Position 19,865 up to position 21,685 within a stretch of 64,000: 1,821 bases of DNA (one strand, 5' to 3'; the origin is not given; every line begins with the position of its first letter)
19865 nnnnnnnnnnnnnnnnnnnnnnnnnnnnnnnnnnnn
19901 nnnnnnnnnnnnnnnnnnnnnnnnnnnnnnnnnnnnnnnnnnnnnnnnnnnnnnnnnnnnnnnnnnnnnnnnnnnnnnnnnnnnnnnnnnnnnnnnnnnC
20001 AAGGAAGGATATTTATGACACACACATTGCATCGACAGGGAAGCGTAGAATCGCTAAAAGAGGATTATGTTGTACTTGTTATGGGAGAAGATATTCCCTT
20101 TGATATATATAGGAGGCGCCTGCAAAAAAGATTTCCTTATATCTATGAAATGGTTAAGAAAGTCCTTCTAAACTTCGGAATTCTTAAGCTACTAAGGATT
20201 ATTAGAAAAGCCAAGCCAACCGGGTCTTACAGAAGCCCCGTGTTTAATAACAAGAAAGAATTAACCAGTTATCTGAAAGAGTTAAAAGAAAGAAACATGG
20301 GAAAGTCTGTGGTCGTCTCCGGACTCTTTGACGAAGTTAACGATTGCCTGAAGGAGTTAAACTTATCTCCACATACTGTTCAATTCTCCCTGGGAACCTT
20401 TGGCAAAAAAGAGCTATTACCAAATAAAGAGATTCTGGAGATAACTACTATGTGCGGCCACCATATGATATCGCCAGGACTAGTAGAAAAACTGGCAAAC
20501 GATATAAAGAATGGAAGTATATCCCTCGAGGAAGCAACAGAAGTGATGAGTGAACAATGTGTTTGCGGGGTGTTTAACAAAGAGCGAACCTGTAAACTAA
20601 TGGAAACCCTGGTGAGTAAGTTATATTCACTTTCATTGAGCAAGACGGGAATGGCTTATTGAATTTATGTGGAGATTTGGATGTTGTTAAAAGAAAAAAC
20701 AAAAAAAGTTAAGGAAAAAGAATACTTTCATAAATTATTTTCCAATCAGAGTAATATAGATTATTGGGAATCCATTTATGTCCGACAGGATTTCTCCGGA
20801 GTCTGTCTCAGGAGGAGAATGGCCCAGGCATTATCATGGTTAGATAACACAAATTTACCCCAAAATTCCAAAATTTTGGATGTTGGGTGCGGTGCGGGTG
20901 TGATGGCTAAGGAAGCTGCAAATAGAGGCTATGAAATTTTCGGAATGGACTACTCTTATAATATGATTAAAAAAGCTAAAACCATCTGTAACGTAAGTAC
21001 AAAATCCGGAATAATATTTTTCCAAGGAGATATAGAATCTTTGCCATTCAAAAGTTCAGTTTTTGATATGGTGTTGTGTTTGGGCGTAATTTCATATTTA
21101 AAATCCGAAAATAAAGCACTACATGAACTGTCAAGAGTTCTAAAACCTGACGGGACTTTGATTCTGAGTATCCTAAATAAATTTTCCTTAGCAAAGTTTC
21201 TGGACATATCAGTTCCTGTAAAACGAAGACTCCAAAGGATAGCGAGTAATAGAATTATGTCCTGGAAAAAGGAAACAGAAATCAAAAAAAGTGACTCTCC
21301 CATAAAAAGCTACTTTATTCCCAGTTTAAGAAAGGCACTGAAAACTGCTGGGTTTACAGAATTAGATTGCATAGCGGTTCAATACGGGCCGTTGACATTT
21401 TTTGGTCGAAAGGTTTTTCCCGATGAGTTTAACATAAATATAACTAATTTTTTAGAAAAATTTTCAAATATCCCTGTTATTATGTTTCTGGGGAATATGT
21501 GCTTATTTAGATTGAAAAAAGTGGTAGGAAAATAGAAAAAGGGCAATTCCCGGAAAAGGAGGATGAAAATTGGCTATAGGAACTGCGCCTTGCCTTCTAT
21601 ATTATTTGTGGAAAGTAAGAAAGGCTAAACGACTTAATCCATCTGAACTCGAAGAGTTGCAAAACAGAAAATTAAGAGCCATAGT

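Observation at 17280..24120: Unusual decoration module inside the polysaccharide locus: FemAB/GNAT-like, Fe-S protein, methyltransferase, PaaK/CapK-like adenylating enzyme and Leu/Phe-type amino-acid dehydrogenase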

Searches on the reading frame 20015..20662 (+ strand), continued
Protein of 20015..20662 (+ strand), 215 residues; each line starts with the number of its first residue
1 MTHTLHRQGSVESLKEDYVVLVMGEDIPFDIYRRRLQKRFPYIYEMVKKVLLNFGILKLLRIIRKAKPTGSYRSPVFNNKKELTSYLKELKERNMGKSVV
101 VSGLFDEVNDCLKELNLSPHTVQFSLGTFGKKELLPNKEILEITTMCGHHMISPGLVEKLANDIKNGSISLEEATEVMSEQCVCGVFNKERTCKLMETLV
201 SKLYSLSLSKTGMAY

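Call 60: search_protein_representatives(alignment_id=A1)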
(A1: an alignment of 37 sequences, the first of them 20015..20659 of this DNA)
Query: 37 sequences, 207 profile positions. Proteins with E-value up to 0.001 (for the whole library): 682; up to 1e-10: 409; up to 1e-30: 214. The best 150 are listed.
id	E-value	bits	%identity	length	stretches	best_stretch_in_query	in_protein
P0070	2.9e-80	285.3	-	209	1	1-205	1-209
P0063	2.6e-78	278.9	-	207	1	1-204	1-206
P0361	4.7e-74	265.0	-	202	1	1-204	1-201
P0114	1.4e-73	263.5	-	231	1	1-203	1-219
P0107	2.5e-72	259.3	-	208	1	1-204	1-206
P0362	4.2e-71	255.4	-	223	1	1-205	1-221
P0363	6.2e-70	251.5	-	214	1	1-204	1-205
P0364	1.4e-64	234.0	-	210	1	1-205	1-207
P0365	4.3e-64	232.5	-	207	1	1-205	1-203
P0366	1.2e-63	231.0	-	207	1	1-205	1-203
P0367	3.0e-61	223.2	-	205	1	1-205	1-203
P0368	7.3e-61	221.9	-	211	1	1-205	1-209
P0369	2.3e-60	220.3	-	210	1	1-204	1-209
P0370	3.3e-60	219.8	-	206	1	1-201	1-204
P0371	1.3e-59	217.9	-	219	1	1-204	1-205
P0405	7.0e-53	195.8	-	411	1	1-204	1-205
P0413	4.5e-52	193.2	-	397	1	1-205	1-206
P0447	4.9e-48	180.0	-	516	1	1-204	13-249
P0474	2.2e-44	168.1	-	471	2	70-204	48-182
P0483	9.1e-44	166.1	-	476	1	1-205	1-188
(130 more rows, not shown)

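Call 61: search_protein_families(library=pfam, proteins=[P0405, P0413, P0447, P0474, P0483], max_evalue=0.001)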
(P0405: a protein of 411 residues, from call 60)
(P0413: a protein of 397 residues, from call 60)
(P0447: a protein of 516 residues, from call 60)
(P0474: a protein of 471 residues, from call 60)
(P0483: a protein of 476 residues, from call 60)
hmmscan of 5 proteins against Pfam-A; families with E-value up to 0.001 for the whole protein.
P0405 (411 aa): 9 families
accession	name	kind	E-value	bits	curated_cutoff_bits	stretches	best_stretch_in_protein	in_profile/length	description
PF13247.11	Fer4_11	-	2.3e-20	73.1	26.2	1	257-347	7-98/100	4Fe-4S dicluster domain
PF12838.12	Fer4_7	-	4.4e-10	40.3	27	1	259-306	1-51/52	4Fe-4S dicluster domain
PF13237.11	Fer4_10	-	3.7e-08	33.6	25.5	1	259-304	8-53/53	4Fe-4S dicluster domain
PF13187.11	Fer4_9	-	3.9e-07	30.4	27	1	293-341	2-49/52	4Fe-4S dicluster domain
PF12837.12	Fer4_6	-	5.5e-07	29.7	25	2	291-308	7-24/24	4Fe-4S binding domain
PF12800.12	Fer4_4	-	1.3e-05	25.6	24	0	292-306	3-17/17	4Fe-4S binding domain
PF13484.11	Fer4_16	-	3.5e-05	24.9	30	0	293-314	2-23/66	4Fe-4S double cluster binding domain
PF00037.32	Fer4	-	5.1e-05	23.4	21.1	1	292-308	7-23/24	4Fe-4S binding domain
PF12797.12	Fer4_2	-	7.5e-05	22.9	24.5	1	291-305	8-22/22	4Fe-4S binding domain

P0413 (397 aa): 1 family
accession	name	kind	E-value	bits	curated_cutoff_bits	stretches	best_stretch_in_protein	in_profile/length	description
PF12837.12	Fer4_6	-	0.00034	20.9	25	1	217-235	2-20/24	4Fe-4S binding domain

P0447 (516 aa): 4 families
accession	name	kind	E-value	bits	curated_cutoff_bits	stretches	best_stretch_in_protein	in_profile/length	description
PF00037.32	Fer4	-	1.5e-06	28.2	21.1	1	283-305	1-23/24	4Fe-4S binding domain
PF12837.12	Fer4_6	-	6.4e-06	26.3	25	1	283-305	2-24/24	4Fe-4S binding domain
PF12797.12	Fer4_2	-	2.6e-05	24.3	24.5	1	282-302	2-22/22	4Fe-4S binding domain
PF13237.11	Fer4_10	-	8e-05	22.9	25.5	1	283-327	2-50/53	4Fe-4S dicluster domain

P0474 (471 aa): 9 families
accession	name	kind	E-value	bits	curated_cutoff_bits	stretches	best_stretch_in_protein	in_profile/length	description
PF13237.11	Fer4_10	-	9.5e-09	35.5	25.5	1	208-259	2-53/53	4Fe-4S dicluster domain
PF00037.32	Fer4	-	1.3e-08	34.7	21.1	1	209-230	2-23/24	4Fe-4S binding domain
PF12838.12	Fer4_7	-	1.7e-08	35.2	27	1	214-262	1-52/52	4Fe-4S dicluster domain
PF12797.12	Fer4_2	-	4.7e-08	32.9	24.5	1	206-226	1-21/22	4Fe-4S binding domain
PF13187.11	Fer4_9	-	7.9e-08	32.7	27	1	214-263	1-52/52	4Fe-4S dicluster domain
PF12837.12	Fer4_6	-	1.4e-07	31.6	25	1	209-230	3-24/24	4Fe-4S binding domain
PF13183.11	Fer4_8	-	8.7e-06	26.6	27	0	208-227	47-66/68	4Fe-4S dicluster domain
PF13484.11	Fer4_16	-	1.1e-05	26.5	30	0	214-233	1-20/66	4Fe-4S double cluster binding domain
PF14697.11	Fer4_21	-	2.4e-05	24.8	35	1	209-262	2-56/59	4Fe-4S dicluster domain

P0483 (476 aa): 9 families
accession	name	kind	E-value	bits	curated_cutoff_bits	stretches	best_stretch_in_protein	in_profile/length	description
PF14697.11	Fer4_21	-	8.7e-08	32.6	35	1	215-270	2-57/59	4Fe-4S dicluster domain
PF13237.11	Fer4_10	-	5e-07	30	25.5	1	214-260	2-50/53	4Fe-4S dicluster domain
PF00037.32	Fer4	-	3.1e-06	27.2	21.1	0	214-236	1-23/24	4Fe-4S binding domain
PF12797.12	Fer4_2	-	5.3e-06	26.5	24.5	0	245-266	3-22/22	4Fe-4S binding domain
PF12838.12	Fer4_7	-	5.5e-06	27.2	27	1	220-268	1-52/52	4Fe-4S dicluster domain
PF13187.11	Fer4_9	-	7e-06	26.4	27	1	220-269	1-52/52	4Fe-4S dicluster domain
PF12837.12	Fer4_6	-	7.6e-06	26.1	25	0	214-232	2-20/24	4Fe-4S binding domain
PF13484.11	Fer4_16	-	0.00012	23.2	30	0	220-239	1-20/66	4Fe-4S double cluster binding domain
PF13183.11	Fer4_8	-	0.00046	21.1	27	0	249-266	2-17/68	4Fe-4S dicluster domain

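Call 70: list_cluster_members(proteins=[window:20015-20659:+, window:22903-24117:+, window:24155-25468:+, window:26690-28144:+])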
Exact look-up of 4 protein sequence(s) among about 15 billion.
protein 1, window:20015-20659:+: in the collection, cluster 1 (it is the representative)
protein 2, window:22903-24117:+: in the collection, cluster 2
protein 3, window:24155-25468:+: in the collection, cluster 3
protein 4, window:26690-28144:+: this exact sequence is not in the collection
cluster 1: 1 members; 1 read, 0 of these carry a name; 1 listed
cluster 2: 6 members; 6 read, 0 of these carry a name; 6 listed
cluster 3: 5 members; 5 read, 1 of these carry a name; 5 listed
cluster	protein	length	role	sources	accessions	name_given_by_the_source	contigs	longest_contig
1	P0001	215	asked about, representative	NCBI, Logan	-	-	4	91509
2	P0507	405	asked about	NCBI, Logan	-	-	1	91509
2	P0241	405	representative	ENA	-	-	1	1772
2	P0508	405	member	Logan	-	-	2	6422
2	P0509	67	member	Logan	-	-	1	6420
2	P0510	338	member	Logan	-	-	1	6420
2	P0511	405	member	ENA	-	-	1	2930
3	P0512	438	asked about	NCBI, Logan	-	-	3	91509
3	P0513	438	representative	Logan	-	-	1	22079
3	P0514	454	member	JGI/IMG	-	GDP-mannose 6-dehydrogenase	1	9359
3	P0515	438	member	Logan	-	-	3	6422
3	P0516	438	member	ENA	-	-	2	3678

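Call 86: search_protein_families(library=pfam, proteins=[L020:6285-7298:-, L076:2767-3663:+, L031:11752-13062:-, L049:13776-14702:-, L028:10618-12657:-, L062:3581-4489:+, L079:299-1099:+, L009:10153-11160:-, L021:10658-11962:-, L028:14585-15205:+], max_evalue=0.001)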
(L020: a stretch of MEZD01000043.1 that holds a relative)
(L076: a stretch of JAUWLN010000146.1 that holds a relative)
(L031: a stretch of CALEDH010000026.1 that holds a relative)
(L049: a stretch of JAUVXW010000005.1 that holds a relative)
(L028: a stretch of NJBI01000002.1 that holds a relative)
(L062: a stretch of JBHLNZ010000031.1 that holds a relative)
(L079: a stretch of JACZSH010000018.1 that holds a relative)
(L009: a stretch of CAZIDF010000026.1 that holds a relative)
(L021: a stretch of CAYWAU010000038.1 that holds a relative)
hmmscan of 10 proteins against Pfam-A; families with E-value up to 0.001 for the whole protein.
L020:6285-7298:- (337 aa): 2 families
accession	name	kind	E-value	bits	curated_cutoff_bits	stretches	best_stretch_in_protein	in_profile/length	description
PF02826.25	2-Hacid_dh_C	-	4.8e-66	222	25.1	1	111-290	2-178/178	D-isomer specific 2-hydroxyacid dehydrogenase, NAD binding domain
PF00389.36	2-Hacid_dh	-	5.4e-32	110.7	24.6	1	8-322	3-134/134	D-isomer specific 2-hydroxyacid dehydrogenase, catalytic domain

L076:2767-3663:+ (298 aa): 1 family
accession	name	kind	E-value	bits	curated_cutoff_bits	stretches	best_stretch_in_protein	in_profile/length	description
PF01261.30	AP_endonuc_2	-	5.8e-16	59.4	31.1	1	37-259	9-221/249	Xylose isomerase-like TIM barrel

L031:11752-13062:- (436 aa): 2 families
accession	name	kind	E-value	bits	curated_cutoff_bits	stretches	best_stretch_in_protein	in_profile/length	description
PF00682.25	HMGL-like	-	7e-34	117.8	29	1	36-308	1-258/260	HMGL-like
PF22617.1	HCS_D2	-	6.9e-07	30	27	1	323-378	1-56/82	Homocitrate synthase post-HMGL domain-like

L049:13776-14702:- (308 aa): 1 family
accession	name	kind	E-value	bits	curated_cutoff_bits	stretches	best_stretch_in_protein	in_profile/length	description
PF04909.20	Amidohydro_2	-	6.4e-30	105.3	26.4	1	71-307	45-289/289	Amidohydrolase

L028:10618-12657:- (679 aa): 4 families
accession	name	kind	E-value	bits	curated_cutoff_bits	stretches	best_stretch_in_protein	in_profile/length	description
PF07669.17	Eco57I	-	3.9e-29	102.4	25.3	1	139-306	1-171/171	Eco57I restriction-modification methylase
PF20473.4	MmeI_Mtase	-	4.8e-15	55.9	27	1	82-274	8-201/259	MmeI, DNA-methyltransferase domain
PF02384.22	N6_Mtase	-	2e-11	44.2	20.4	1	93-344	45-262/311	N-6 DNA Methylase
PF12950.13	TaqI_C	-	4.9e-07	30.5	26.5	1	407-545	8-117/118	TaqI-like C-terminal specificity domain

L062:3581-4489:+ (302 aa): 2 families
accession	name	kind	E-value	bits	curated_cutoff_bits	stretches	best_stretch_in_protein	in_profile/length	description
PF00149.33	Metallophos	-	2.3e-26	93.9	21.5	1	55-253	4-189/191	Calcineurin-like phosphoesterase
PF12850.12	Metallophos_2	-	0.00063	20.2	27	1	55-134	4-70/154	Calcineurin-like phosphoesterase superfamily domain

L079:299-1099:+ (266 aa): 1 family
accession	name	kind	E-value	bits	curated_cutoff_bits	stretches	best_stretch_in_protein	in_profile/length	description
PF03328.21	HpcH_HpaI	-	5.9e-39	134.1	25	1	30-246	2-210/221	HpcH/HpaI aldolase/citrate lyase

L009:10153-11160:- (335 aa): 0 families

L021:10658-11962:- (434 aa): 1 family
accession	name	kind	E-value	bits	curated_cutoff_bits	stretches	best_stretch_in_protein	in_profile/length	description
PF06808.19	DctM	-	6.3e-93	312.3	23.8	1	11-424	1-413/413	Tripartite ATP-independent periplasmic transporter, DctM component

L028:14585-15205:+ (206 aa): 6 families
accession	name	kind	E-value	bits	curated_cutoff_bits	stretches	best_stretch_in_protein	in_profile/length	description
PF13847.12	Methyltransf_31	-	1.4e-13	51.2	27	1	56-167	5-113/145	Methyltransferase domain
PF08241.18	Methyltransf_11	-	1.8e-12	48.2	21.2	1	59-160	1-92/95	Methyltransferase domain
PF13649.12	Methyltransf_25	-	2.3e-12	47.9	27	1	58-154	1-92/97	Methyltransferase domain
PF01209.24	Ubie_methyltran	-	2.7e-09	37.2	20.1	1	26-154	21-142/233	ubiE/COQ5 methyltransferase family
PF08242.18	Methyltransf_12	-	1.3e-08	35.9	30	1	59-151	1-88/98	Methyltransferase domain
PF08003.17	Methyltransf_9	-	4.5e-05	23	23.8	1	51-136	112-190/315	Protein of unknown function (DUF1698)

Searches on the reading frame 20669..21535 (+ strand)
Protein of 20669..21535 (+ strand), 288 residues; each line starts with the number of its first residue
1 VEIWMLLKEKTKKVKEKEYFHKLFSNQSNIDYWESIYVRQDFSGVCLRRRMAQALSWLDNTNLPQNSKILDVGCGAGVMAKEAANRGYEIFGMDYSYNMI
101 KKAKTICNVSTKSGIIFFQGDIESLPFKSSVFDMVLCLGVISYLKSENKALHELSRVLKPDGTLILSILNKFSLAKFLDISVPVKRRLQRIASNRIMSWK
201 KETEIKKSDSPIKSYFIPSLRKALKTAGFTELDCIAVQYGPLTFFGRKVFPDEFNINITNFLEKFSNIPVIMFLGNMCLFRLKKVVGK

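Call 3: search_protein_families(library=pfam, proteins=[window:20669-21535:+], max_evalue=0.01)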
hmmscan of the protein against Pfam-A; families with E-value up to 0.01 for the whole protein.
window:20669-21535:+ (288 aa): 22 families
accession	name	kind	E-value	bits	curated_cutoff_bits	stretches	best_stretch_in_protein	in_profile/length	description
PF08241.18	Methyltransf_11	-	1e-24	87.4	21.2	1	70-166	1-95/95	Methyltransferase domain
PF13649.12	Methyltransf_25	-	6.8e-22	78.4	27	1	69-162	1-97/97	Methyltransferase domain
PF13847.12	Methyltransf_31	-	6.8e-22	78.2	27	1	66-170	4-113/145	Methyltransferase domain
PF13489.12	Methyltransf_23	-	5.9e-18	65.6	27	1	53-230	11-160/164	Methyltransferase domain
PF08242.18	Methyltransf_12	-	5.4e-15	56.3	30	1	70-164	1-98/98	Methyltransferase domain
PF01209.24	Ubie_methyltran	-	6.9e-12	45.6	20.1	1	64-166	46-151/233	ubiE/COQ5 methyltransferase family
PF08003.17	Methyltransf_9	-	8.8e-09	35.2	23.8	1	65-168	115-219/315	Protein of unknown function (DUF1698)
PF05401.17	NodS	-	3.4e-07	30.7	24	1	66-166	44-144/201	Nodulation protein S (NodS)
PF02353.26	CMAS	-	5.5e-07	29.6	27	1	57-168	54-166/273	Mycolic acid cyclopropane synthetase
PF06325.19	PrmA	-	4.1e-06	27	22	1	54-167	151-259/296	Ribosomal protein L11 methyltransferase (PrmA)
PF03141.22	Methyltransf_29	-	4.6e-06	25.9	23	1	67-168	119-219/506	Putative S-adenosyl-L-methionine-dependent methyltransferase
PF05219.18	DREV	-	5.6e-06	26.1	26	1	65-172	94-192/265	DREV methyltransferase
PF05175.20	MTS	-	1.3e-05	25.3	23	1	63-141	27-108/170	Methyltransferase small domain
PF20922.3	Anamorsin_N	-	4.1e-05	23.8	27.1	1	122-167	42-88/163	Anamorsin, N-terminal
PF01739.24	CheR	-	7.9e-05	22.6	27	0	129-166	134-173/195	CheR methyltransferase, SAM binding domain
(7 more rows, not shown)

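Call 5: search_protein_families(library=ncbifam, proteins=[window:20669-21535:+], max_evalue=0.01)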
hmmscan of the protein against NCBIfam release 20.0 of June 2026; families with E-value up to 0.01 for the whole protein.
window:20669-21535:+ (288 aa): 61 families (the best 25 are shown)
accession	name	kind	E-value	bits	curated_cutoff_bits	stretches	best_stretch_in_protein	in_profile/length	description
NF045667.1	MTase_DVU1556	equivalog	1.1e-22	80.6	155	1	57-169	14-122/213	DVU_1556 family methyltransferase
TIGR02072.1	BioC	equivalog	1.3e-20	74.3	184.95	1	49-182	17-148/244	malonyl-ACP O-methyltransferase BioC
TIGR01983.1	UbiG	equivalog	5.5e-20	71.7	102.95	1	62-181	46-166/228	bifunctional 2-polyprenyl-6-hydroxyphenol methylase/3-demethylubiquinol 3-O-methyltransferase UbiG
NF007610.0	PRK10258.1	equivalog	4.7e-18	65.4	342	1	47-181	26-153/251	malonyl-ACP O-methyltransferase BioC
TIGR02021.1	BchM-ChlM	equivalog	6.3e-18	65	158.9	1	24-156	9-142/218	magnesium protoporphyrin IX methyltransferase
TIGR01934.1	MenG_MenH_UbiE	subfamily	1.7e-17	63.5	158.35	1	62-166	36-141/223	ubiquinone/menaquinone biosynthesis methyltransferase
NF047649.1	MTase_UXPK_star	exception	2.2e-17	63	460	1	67-167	79-182/283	methyltransferase/UXPK-star double selenoprotein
NF001244.0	PRK00216.1-5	equivalog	2.2e-16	59.9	216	1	61-166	44-153/236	bifunctional demethylmenaquinone methyltransferase/2-methoxy-6-polyprenyl-1,4-benzoquinol methylase UbiE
NF040539.1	AST_met_ArsM_2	exception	3.5e-16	59.8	240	1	65-167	56-164/262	putative arsinothricin biosynthesis methyltransferase ArsM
NF043040.1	corrin_prot_MT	hypoth_equivalog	5.1e-16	58.8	180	1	64-166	40-147/216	corrinoid protein-associated methyltransferase CpaM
NF041536.1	ArsM_DUF2284_UU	exception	9.4e-16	57.2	575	1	64-167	75-181/459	arsenite methyltransferase/DUF2284 domain selenoprotein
NF041537.1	ArsM_AhpD_UU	exception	1.6e-15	56.8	510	1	65-167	76-181/345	arsenite methyltransferase/AhpD domain selenoprotein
NF008823.0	PRK11873.1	subfamily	2.3e-15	56.8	263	1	63-167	75-182/272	arsenite methyltransferase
NF011650.0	PRK15068.1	equivalog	2.2e-13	49.8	209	1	65-169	122-228/324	tRNA 5-methoxyuridine(34)/uridine 5-oxyacetic acid(34) synthase CmoB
NF001241.0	PRK00216.1-2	equivalog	2.9e-13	50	327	1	63-192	49-174/231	demethylmenaquinone methyltransferase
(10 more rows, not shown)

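Call 53: search_solved_structures(query=window:20669-21535:+, max_evalue=0.001)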
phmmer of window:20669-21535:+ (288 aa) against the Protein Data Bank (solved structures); distinct sequences matched with E-value up to 0.001: 78 (the best 60 are shown).
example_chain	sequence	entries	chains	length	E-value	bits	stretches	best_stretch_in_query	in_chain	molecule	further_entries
3l8d_A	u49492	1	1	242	1.9e-15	60.3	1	65-208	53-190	Methyltransferase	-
1ve3_A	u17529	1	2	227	5.4e-13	52.2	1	60-175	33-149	hypothetical protein PH0226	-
3mgg_A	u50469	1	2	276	6e-13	52.1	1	60-165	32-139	Methyltransferase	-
2avn_A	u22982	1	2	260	8.8e-12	48.3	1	64-174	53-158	ubiquinone/menaquinone biosynthesis methyltransferase-related protein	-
1xxl_A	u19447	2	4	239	2.1e-11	47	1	66-166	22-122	YcgJ protein | ycgJ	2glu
8zc8_A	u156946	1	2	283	4.9e-11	45.8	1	61-168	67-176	MitM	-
21zq_A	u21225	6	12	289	5.1e-11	45.7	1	61-168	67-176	MitM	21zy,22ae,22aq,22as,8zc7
3bus_A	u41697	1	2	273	9.3e-11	44.9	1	20-167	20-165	Methyltransferase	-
4kdr_A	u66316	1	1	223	9.8e-11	44.8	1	67-179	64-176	3-demethylubiquinone-9 3-methyltransferase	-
5dpm_A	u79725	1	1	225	1e-10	44.8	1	67-179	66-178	Ubiquinone biosynthesis O-methyltransferase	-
1wzn_A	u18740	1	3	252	2.4e-10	43.5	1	67-166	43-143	SAM-dependent methyltransferase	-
9gdj_A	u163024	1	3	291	9.8e-10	41.5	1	68-209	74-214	Methyltransferase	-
4kdc_A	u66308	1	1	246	1.5e-09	41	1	67-173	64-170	3-demethylubiquinone-9 3-methyltransferase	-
5wp4_A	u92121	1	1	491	2.1e-09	40.4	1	53-170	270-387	Phosphoethanolamine N-methyltransferase 1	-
3sm3_A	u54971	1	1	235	5.4e-09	39.1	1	62-166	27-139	SAM-dependent methyltransferases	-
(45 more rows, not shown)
